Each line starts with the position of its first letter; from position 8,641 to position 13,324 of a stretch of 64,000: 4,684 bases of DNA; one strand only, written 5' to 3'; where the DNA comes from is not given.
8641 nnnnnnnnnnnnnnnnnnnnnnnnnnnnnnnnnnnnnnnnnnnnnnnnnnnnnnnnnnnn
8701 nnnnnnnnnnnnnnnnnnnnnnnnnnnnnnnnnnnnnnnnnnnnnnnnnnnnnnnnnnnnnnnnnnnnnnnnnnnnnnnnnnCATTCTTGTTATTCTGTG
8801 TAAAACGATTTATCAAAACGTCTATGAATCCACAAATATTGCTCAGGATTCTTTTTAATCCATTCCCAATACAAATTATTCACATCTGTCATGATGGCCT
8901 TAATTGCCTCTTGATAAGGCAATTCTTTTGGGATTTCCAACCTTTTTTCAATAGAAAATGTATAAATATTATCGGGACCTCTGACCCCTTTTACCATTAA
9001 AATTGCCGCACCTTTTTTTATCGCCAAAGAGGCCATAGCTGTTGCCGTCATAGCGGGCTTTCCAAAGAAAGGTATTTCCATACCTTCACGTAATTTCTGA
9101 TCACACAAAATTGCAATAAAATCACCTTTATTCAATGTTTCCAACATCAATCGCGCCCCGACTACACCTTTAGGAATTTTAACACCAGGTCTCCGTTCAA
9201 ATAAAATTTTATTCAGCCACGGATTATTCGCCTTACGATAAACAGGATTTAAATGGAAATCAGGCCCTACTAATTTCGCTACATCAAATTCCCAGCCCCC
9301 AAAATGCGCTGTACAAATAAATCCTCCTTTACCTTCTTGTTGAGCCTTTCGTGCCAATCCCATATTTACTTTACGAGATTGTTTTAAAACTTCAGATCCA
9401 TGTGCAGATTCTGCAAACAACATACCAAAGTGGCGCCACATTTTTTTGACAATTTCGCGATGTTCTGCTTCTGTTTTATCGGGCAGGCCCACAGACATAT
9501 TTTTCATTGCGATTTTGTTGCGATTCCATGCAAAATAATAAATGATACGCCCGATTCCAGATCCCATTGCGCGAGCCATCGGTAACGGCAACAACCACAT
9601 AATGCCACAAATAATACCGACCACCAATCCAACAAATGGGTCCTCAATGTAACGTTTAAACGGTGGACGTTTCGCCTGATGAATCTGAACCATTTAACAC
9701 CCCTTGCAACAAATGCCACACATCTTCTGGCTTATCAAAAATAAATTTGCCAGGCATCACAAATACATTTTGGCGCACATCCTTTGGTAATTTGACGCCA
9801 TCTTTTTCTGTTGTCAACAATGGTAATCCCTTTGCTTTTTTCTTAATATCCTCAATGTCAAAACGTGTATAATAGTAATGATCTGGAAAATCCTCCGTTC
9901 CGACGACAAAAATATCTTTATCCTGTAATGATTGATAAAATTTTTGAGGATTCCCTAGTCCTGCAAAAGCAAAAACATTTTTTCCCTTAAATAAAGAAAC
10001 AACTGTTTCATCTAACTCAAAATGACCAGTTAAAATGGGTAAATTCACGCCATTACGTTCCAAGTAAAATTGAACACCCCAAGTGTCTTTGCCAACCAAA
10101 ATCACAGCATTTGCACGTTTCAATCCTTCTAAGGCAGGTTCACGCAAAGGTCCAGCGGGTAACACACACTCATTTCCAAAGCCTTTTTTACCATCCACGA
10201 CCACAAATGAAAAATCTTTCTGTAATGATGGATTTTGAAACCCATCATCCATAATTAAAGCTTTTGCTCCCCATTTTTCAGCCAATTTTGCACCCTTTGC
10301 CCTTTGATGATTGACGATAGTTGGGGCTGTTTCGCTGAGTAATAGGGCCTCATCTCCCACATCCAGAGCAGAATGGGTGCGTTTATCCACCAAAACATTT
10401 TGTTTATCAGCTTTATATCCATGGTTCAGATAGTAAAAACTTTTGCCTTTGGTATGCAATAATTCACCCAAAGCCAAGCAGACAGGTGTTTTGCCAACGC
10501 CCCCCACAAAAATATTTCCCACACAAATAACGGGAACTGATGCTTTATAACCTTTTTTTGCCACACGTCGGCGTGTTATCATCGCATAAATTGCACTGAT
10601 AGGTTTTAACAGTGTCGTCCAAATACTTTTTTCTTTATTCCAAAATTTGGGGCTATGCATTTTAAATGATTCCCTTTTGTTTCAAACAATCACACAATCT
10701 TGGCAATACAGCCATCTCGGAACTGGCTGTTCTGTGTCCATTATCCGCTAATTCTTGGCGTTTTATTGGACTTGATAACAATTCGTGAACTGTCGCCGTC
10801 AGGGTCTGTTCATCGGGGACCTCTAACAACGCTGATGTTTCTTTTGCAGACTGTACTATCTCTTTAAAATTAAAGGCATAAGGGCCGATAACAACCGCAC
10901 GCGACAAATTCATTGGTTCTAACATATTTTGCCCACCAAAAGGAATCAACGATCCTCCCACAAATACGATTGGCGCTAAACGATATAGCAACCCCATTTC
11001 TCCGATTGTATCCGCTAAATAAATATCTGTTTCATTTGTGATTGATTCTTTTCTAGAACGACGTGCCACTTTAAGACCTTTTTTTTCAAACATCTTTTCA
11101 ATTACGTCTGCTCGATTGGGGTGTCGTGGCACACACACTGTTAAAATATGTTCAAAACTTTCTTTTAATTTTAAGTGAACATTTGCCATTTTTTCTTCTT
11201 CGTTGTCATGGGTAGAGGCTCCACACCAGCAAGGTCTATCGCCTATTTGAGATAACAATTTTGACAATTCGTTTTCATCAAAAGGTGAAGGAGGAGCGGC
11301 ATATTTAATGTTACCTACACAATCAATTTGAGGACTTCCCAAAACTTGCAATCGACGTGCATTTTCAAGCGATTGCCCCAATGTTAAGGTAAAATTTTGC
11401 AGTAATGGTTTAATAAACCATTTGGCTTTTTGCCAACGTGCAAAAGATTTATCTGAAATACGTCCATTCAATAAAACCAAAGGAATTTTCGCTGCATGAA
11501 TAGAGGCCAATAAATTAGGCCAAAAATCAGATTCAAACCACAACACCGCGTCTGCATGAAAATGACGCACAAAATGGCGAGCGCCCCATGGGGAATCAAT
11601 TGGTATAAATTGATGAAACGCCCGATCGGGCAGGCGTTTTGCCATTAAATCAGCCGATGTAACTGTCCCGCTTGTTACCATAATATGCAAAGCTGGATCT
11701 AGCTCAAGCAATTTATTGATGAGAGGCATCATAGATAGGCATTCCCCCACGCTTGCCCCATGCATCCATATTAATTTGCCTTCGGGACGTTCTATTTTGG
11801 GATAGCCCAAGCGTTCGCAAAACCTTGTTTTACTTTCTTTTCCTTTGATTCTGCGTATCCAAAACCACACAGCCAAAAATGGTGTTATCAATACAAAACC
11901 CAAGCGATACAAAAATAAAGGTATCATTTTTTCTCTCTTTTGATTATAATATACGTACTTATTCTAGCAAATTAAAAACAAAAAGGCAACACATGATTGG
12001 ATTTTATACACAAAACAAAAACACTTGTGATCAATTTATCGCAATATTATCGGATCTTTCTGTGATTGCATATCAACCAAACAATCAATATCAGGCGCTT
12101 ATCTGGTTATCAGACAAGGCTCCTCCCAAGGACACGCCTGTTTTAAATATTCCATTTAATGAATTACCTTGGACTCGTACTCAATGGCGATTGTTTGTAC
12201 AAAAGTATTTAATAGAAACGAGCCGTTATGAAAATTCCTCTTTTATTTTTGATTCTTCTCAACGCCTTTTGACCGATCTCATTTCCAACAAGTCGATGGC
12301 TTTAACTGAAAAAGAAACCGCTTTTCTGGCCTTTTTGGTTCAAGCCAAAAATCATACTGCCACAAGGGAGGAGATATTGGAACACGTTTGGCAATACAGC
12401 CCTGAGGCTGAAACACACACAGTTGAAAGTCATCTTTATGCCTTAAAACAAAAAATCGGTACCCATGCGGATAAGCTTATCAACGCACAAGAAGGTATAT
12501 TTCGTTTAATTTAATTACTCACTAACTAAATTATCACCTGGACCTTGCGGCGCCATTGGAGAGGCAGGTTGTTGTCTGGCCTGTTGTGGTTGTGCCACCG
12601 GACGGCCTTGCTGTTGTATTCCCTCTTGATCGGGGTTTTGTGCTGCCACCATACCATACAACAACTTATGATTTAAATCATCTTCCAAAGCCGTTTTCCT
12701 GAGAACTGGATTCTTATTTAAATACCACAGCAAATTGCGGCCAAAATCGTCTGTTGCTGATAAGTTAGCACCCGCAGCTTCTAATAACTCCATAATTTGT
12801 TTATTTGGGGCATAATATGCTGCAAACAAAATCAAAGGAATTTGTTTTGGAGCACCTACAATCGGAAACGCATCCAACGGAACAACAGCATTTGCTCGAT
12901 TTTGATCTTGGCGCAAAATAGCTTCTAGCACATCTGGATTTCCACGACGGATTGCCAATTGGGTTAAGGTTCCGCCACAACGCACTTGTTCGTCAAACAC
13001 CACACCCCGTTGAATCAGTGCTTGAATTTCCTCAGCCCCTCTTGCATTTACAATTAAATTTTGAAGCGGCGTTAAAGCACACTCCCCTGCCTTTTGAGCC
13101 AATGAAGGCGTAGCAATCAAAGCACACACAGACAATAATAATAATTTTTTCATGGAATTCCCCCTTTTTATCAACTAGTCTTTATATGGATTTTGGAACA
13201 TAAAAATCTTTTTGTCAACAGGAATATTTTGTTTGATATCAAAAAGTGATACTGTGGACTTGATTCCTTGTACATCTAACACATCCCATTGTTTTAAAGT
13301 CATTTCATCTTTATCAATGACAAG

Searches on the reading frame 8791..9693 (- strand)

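Call 42: search_protein_families(library=pfam, proteins=[window:8791-9693:-], max_evalue=0.00001)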
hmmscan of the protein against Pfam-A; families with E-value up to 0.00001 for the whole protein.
window:8791-9693:- (300 aa): 1 family
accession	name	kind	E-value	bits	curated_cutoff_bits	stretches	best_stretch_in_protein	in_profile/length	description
PF03279.18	Lip_A_acyltrans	-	4.2e-42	144.8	22.3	1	27-293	21-293/295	Bacterial lipid A biosynthesis acyltransferase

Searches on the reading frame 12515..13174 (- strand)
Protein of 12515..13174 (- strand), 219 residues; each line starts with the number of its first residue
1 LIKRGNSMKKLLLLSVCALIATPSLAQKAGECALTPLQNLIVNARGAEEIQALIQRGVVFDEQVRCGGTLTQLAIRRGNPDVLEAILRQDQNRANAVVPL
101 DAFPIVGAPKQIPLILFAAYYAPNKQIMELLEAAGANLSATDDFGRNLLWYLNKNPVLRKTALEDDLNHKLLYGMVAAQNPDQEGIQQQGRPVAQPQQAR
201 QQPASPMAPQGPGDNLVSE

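Call 42: search_protein_families(library=pfam, proteins=[window:12515-13174:-], max_evalue=0.00001)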
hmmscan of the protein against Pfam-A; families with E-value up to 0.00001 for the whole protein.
window:12515-13174:- (219 aa): 1 family
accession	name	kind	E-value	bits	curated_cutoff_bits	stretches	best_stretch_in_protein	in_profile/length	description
PF13637.12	Ank_4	-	2.4e-06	28.1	22.7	0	49-84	12-47/50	Ankyrin repeats (many copies)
